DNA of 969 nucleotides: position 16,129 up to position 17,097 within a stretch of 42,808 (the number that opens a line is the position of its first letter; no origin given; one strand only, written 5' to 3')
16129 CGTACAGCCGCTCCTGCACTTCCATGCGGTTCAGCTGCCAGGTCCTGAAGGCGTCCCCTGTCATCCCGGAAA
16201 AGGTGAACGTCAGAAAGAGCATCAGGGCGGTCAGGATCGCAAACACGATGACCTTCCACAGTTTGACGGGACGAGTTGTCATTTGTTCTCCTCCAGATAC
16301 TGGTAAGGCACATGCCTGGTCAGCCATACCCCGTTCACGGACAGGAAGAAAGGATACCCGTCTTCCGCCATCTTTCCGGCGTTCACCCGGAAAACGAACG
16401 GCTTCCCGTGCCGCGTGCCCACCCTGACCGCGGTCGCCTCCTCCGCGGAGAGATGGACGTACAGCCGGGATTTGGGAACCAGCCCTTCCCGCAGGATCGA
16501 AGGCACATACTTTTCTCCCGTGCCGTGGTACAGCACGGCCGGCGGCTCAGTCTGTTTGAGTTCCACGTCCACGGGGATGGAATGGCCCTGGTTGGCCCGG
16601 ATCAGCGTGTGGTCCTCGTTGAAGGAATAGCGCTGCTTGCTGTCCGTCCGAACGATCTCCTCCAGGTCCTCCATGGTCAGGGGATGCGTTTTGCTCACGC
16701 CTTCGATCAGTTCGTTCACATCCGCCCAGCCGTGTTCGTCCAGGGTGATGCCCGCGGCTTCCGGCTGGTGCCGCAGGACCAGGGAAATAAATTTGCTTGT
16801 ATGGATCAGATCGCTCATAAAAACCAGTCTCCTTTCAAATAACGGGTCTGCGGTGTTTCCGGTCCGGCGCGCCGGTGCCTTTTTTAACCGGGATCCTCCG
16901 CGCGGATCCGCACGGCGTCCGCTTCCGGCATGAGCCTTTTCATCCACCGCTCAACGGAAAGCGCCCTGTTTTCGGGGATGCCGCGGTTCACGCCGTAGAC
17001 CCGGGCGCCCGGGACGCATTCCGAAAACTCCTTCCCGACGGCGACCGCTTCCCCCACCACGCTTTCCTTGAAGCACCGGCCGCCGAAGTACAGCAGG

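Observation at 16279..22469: Complete split Trl1/Tpt1-style RNA heal-and-seal pathway in one bacterial operon, giving KptA a plausible endogenous substrate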

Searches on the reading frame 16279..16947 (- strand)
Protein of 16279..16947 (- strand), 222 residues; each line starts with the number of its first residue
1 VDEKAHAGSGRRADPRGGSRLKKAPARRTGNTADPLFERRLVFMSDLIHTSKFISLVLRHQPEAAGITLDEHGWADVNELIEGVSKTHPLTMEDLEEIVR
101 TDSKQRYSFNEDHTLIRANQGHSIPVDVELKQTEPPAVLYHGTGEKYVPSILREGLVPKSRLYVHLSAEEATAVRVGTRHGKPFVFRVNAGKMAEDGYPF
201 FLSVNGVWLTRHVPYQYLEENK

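Call 3: search_protein_families(library=pfam, proteins=[window:16279-16947:-], max_evalue=0.01)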
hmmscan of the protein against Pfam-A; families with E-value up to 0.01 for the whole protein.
window:16279-16947:- (222 aa): 1 family
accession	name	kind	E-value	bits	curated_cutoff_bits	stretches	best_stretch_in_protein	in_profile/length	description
PF01885.22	PTS_2-RNA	-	3.4e-49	167.7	26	1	48-211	4-176/177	RNA 2'-phosphotransferase, Tpt1 / KptA family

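Call 10: search_solved_structures(query=window:16279-16818:-, max_evalue=0.01, show_alignments=1)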
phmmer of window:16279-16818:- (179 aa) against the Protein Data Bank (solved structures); distinct sequences matched with E-value up to 0.01: 13.
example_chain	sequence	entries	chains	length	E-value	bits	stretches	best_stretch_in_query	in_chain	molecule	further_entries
7kw8_A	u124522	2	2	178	8.8e-52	179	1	3-175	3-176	tRNA 2'-phosphotransferase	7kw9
6e3a_A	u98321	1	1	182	6.1e-33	117.7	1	5-175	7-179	Probable RNA 2'-phosphotransferase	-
6ede_A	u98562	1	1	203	6.7e-33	117.6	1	5-175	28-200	Probable RNA 2'-phosphotransferase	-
9ld4_A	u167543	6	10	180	2.2e-29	106.1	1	7-171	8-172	Probable RNA 2'-phosphotransferase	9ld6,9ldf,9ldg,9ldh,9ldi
9ldc_A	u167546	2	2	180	1.4e-28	103.5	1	7-171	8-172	Probable RNA 2'-phosphotransferase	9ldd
9ld3_A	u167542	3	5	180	1.5e-28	103.4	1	7-171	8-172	Probable RNA 2'-phosphotransferase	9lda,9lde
8tfi_A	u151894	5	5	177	4.1e-28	102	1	7-173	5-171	Probable RNA 2'-phosphotransferase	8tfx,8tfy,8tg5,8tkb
8tfz_A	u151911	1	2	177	4e-27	98.8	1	7-173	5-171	Probable RNA 2'-phosphotransferase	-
1wfx_A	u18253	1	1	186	2.2e-24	89.8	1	6-140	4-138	Probable RNA 2'-phosphotransferase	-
8tg3_A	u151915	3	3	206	2.7e-24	89.5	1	5-140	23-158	Probable RNA 2'-phosphotransferase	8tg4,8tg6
7yw2_A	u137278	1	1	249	1.5e-18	70.8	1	5-167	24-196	tRNA 2'-phosphotransferase 1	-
7yw3_A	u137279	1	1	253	1.7e-16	64.1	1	5-167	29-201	tRNA 2'-phosphotransferase 1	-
7yw4_A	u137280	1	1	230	2.3e-14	57.2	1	6-176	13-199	tRNA 2'-phosphotransferase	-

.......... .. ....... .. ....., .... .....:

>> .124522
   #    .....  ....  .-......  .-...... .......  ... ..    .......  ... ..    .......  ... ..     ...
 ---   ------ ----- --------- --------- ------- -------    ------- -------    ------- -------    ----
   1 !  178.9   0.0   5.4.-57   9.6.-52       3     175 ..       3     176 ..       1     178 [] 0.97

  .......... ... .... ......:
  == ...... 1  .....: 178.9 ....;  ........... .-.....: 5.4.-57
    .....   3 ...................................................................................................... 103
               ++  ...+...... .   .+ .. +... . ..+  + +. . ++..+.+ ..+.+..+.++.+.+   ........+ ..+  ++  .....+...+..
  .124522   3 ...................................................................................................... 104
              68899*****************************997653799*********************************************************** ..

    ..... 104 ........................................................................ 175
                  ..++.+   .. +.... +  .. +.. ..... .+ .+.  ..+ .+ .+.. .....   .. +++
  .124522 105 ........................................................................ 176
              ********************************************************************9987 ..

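Call 29: find_encoding_contigs(protein=window:16279-16818:-, flank=10000, max_places=10)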
Protein window:16279-16818:- (179 aa): no gene with exactly this product is on record in the collection.

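Call 46: find_homologous_proteins(query=window:16279-16818:-, max_evalue=1e-10)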
Query window:16279-16818:- (179 aa): 8000 proteins with E <= 1e-10 among 8000 candidates; the best 120 are listed.
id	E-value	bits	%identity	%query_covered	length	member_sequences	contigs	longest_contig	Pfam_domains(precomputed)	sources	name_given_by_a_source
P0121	4.7e-110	384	94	100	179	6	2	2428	PF01885.23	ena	-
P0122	3.3e-88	312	78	99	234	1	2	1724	PF01885.23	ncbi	-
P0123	4.1e-87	309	80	94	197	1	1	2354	PF01885.23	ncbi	-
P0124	1.2e-86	307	80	96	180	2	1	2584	PF01885.23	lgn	-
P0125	2.4e-86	306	79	98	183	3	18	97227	PF01885.23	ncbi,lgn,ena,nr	ncbi:MAG: RNA 2'-phosphotransferase [Clostridia bacterium]|nr:RNA 2'-phosphotransferase [Clostridia 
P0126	7.9e-86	305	75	99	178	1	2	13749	PF01885.23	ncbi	-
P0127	8.7e-86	305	78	98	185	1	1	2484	PF01885.23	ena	-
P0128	1.1e-85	304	79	94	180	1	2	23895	PF01885.23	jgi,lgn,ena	jgi:putative RNA 2'-phosphotransferase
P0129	1.3e-85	304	77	100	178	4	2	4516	PF01885.23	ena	-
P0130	1.7e-85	304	76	98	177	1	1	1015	PF01885.23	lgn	-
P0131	2.5e-85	303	77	94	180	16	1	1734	PF01885.23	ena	-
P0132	3.8e-85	302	77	96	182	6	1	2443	PF01885.23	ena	-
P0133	7.7e-85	301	76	98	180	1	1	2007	PF01885.23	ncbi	-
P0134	8.5e-85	301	75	98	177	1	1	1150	PF01885.23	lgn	-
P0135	9.0e-85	301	77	94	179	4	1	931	PF01885.23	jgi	-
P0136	1.2e-84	301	77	97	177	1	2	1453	PF01885.23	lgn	-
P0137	1.6e-84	300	75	98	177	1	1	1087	PF01885.23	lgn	-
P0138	3.4e-84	299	76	97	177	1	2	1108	PF01885.23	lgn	-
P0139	4.0e-84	299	78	94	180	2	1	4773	PF01885.23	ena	-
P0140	5.9e-84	299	76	98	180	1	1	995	PF01885.23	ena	-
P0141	5.9e-84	299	77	97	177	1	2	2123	PF01885.23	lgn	-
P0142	6.5e-84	298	75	97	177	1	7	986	PF01885.23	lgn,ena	-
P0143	7.0e-84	298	76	98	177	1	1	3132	PF01885.23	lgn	-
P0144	7.2e-84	298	77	96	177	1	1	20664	PF01885.23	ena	-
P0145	8.6e-84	298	77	97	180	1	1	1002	PF01885.23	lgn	-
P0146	1.2e-83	298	73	96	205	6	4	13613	PF01885.23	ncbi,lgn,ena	-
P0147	1.6e-83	297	75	98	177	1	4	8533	PF01885.23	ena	-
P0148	1.6e-83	297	75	98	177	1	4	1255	PF01885.23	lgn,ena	-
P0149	2.1e-83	297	78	94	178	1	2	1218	PF01885.23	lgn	-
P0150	2.9e-83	296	78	95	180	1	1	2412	PF01885.23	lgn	-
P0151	3.0e-83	296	75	98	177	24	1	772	PF01885.23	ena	-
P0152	3.0e-83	296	75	98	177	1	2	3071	PF01885.23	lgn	-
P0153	3.0e-83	296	75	98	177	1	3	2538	PF01885.23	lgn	-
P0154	3.2e-83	296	74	98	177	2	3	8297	PF01885.23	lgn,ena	-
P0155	3.2e-83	296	78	94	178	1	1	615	PF01885.23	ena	-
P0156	3.3e-83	296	75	97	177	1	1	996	PF01885.23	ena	-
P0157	3.4e-83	296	78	94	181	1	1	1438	PF01885.23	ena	-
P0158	4.1e-83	296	74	98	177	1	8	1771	PF01885.23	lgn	-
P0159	4.2e-83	296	75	98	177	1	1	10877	PF01885.23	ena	-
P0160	4.3e-83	296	75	98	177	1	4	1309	PF01885.23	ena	-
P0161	4.5e-83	296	77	94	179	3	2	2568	PF01885.23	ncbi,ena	-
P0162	5.6e-83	295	76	94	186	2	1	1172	PF01885.23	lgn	-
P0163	5.9e-83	295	74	98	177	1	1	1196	PF01885.23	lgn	-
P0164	6.3e-83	295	77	96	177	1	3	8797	PF01885.23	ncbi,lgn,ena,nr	ncbi:MAG: RNA 2'-phosphotransferase [Lachnospiraceae bacterium]|nr:RNA 2'-phosphotransferase [Lachno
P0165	6.8e-83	295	75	97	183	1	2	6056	PF01885.23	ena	-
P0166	8.1e-83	295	75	98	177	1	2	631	PF01885.23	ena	-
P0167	8.1e-83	295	76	95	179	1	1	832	PF01885.23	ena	-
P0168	8.9e-83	295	76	96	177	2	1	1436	PF01885.23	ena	-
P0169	9.9e-83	295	76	95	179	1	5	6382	PF01885.23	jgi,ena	jgi:putative RNA 2'-phosphotransferase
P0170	1.4e-82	294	76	95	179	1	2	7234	PF01885.23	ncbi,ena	-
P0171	1.5e-82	294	76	96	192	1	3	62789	PF01885.23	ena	-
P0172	1.5e-82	294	77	94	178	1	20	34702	PF01885.23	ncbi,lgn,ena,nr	ncbi:MAG TPA: RNA 2'-phosphotransferase [Erysipelotrichaceae bacterium]|nr:RNA 2'-phosphotransferase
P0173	1.6e-82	294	76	96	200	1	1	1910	PF01885.23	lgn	-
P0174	1.6e-82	294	76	95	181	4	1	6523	PF01885.23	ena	-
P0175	1.9e-82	294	76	95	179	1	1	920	PF01885.23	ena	-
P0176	1.9e-82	294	76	95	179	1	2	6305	PF01885.23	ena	-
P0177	1.9e-82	294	76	96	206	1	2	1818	PF01885.23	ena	-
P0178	2.0e-82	294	73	98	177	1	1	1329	PF01885.23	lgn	-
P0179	2.0e-82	294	75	98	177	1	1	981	PF01885.23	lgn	-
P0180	2.0e-82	294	75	98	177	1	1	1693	PF01885.23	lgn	-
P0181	2.4e-82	293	74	95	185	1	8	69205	PF01885.23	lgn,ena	-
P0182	2.5e-82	293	75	98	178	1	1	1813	PF01885.23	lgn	-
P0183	2.6e-82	293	76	95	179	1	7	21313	PF01885.23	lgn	-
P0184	2.8e-82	293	75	97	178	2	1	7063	PF01885.23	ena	-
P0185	3.4e-82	293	76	95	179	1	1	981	PF01885.23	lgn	-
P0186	6.9e-82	292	76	95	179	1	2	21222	PF01885.23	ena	-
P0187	7.5e-82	292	73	97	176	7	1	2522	PF01885.23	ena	-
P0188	8.4e-82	292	76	97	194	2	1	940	PF01885.23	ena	-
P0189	8.5e-82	292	75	98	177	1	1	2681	PF01885.23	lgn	-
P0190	8.7e-82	292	73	99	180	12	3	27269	PF01885.23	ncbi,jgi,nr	ncbi:MAG: RNA 2'-phosphotransferase [Erysipelotrichaceae bacterium]|nr:RNA 2'-phosphotransferase [Er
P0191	9.2e-82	291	74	98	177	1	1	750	PF01885.23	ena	-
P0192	1.1e-81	291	74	98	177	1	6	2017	PF01885.23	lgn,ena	-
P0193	1.1e-81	291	76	94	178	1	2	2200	PF01885.23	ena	-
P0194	1.1e-81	291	74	97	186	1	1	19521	PF01885.23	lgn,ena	-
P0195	1.2e-81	291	74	97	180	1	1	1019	PF01885.23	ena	-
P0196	1.3e-81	291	76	95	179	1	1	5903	PF01885.23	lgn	-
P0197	1.3e-81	291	75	96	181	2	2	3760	PF01885.23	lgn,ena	-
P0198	1.4e-81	291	73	98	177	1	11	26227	PF01885.23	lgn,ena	-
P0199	1.4e-81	291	74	98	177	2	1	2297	PF01885.23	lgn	-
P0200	1.5e-81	291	73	99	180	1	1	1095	PF01885.23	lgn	-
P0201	1.5e-81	291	76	94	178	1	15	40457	PF01885.23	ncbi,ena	-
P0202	1.5e-81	291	74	98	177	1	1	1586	PF01885.23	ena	-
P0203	1.5e-81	291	75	94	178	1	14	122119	PF01885.23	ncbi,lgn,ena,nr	ncbi:MAG: RNA 2'-phosphotransferase [Solobacterium sp.]|nr:RNA 2'-phosphotransferase [Solobacterium 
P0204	1.6e-81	291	75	98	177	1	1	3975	PF01885.23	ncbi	-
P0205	1.7e-81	291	76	94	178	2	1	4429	PF01885.23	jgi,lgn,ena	-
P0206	1.7e-81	291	73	98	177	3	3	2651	PF01885.23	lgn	-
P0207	1.8e-81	290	76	95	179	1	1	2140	PF01885.23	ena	-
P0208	1.9e-81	290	74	96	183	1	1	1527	PF01885.23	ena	-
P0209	2.1e-81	290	75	94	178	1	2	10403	PF01885.23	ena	-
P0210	2.1e-81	290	76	94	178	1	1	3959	PF01885.23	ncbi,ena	-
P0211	2.8e-81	290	73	98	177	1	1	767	PF01885.23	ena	-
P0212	3.5e-81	290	75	98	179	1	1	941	PF01885.23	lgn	-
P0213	3.8e-81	289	76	94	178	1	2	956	PF01885.23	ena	-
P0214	4.4e-81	289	74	97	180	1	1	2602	PF01885.23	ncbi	-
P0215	4.7e-81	289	76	95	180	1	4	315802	PF01885.23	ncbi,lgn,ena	-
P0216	5.3e-81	289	72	98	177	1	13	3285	PF01885.23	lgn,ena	-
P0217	5.6e-81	289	72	97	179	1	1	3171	PF01885.23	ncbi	-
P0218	5.8e-81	289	74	98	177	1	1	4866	PF01885.23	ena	-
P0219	5.9e-81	289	73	97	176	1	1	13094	PF01885.23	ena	-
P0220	5.9e-81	289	74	96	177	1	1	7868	PF01885.23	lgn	-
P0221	6.7e-81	289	74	94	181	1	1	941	PF01885.23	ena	-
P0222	9.1e-81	288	73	99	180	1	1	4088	PF01885.23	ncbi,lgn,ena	-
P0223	9.3e-81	288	76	95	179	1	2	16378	PF01885.23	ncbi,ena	-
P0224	1.0e-80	288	74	96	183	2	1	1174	PF01885.23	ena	-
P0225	1.0e-80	288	72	97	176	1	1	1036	PF01885.23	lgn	-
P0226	1.0e-80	288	74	96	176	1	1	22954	PF01885.23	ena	-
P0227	1.1e-80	288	75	98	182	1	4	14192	PF01885.23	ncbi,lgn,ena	-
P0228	1.1e-80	288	73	97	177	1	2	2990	PF01885.23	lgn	-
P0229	1.1e-80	288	73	97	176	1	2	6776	PF01885.23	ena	-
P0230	1.2e-80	288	74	97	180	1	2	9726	PF01885.23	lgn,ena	-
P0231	1.2e-80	288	74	97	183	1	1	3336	PF01885.23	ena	-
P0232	1.4e-80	288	71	97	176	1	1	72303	PF01885.23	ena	-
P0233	1.4e-80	288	71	98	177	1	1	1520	PF01885.23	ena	-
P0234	1.4e-80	288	71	97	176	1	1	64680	PF01885.23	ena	-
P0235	1.5e-80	287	74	98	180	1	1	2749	PF01885.23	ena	-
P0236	1.6e-80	287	73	97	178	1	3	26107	PF01885.23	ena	-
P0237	1.8e-80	287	72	97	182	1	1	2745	PF01885.23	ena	-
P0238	2.0e-80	287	74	95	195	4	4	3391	PF01885.23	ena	-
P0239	2.1e-80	287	74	98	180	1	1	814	PF01885.23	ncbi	-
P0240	2.1e-80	287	73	98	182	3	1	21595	PF01885.23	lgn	-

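Call 47: find_encoding_contigs(protein=P0121, flank=10000, max_places=4)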
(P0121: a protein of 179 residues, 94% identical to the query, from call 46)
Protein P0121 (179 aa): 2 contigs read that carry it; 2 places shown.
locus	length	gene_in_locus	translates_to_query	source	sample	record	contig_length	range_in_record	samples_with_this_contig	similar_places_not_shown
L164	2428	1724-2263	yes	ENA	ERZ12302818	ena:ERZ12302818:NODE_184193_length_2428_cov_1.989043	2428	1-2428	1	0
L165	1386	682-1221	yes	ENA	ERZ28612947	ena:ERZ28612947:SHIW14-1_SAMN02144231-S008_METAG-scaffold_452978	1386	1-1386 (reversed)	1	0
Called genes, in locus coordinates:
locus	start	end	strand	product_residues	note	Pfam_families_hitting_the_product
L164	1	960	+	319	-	?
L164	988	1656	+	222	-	PF13306:LRR_5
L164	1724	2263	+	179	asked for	PF01885:PTS_2-RNA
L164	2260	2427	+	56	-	?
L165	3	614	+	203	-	?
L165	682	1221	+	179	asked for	PF01885:PTS_2-RNA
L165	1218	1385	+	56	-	?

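Call 48: find_encoding_contigs(protein=P0125, flank=8000, max_places=4)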
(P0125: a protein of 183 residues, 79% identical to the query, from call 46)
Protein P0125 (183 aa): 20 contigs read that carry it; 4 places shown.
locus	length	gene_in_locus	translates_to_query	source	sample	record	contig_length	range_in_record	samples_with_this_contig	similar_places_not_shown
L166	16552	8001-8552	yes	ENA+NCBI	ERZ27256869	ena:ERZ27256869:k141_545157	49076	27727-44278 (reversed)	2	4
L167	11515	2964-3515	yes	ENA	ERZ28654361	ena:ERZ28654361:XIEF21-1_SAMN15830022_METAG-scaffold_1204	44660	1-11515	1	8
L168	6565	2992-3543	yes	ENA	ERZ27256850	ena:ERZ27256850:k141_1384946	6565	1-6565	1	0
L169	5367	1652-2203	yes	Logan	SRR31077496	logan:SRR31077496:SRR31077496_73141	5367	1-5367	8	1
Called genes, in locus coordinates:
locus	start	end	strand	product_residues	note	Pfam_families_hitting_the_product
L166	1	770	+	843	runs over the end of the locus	PF04205:FMN_bind, PF00890:FAD_binding_2, PF01266:DAO, PF01946:Thi4 (weak), PF03486:HI0933_like (weak), PF07992:Pyr_redox_2 (weak), PF12831:FAD_oxidored, PF00890:FAD_binding_2, +2 more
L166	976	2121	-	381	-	PF00465:Fe-ADH, PF13685:Fe-ADH_2, PF25137:ADH_Fe_C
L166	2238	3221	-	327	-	-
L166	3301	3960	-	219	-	-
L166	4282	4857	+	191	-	-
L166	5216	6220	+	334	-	PF08239:SH3_3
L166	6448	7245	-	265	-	PF01569:PAP2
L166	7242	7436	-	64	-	-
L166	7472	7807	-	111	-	PF09639:YjcQ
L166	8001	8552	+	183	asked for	PF01885:PTS_2-RNA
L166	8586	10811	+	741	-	PF02872:5_nucleotid_C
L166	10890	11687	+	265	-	PF08241:Methyltransf_11, PF08242:Methyltransf_12, PF13649:Methyltransf_25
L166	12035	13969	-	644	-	PF07602:DUF1565 (faint), PF22842:Pel9A-like_beta_helix (weak), PF13229:Beta_helix, PF05048:NosD (faint)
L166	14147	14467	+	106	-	-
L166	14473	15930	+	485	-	PF13302:Acetyltransf_3 (faint), PF00583:Acetyltransf_1, PF13673:Acetyltransf_10, PF13508:Acetyltransf_7, PF00583:Acetyltransf_1, PF13673:Acetyltransf_10, PF13508:Acetyltransf_7, PF00881:Nitroreductase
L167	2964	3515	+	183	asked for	PF01885:PTS_2-RNA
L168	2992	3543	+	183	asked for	PF01885:PTS_2-RNA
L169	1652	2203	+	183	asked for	PF01885:PTS_2-RNA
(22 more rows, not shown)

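Call 68: search_protein_families(library=ncbifam, proteins=[window:16279-16818:-], max_evalue=0.001)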
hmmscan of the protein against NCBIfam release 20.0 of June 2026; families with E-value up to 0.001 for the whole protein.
window:16279-16818:- (179 aa): 4 families
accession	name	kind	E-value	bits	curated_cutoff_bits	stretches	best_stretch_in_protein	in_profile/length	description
NF002014.0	PRK00819.1-4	equivalog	7.7e-73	244.2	239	1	4-178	6-181/182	RNA 2'-phosphotransferase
NF002013.0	PRK00819.1-2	equivalog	6.1e-52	175.8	231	1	6-178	9-181/183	RNA 2'-phosphotransferase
NF002012.0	PRK00819.1-1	equivalog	3.3e-49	167.2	233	1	3-176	8-183/184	RNA 2'-phosphotransferase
NF002015.0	PRK00819.1-5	equivalog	1.2e-33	116.4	279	1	8-177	38-206/210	RNA 2'-phosphotransferase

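Call 69: search_protein_families(library=padloc, proteins=[window:16279-16818:-], max_evalue=0.001)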
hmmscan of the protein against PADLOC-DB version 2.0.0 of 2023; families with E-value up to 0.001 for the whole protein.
window:16279-16818:- (179 aa): 0 families
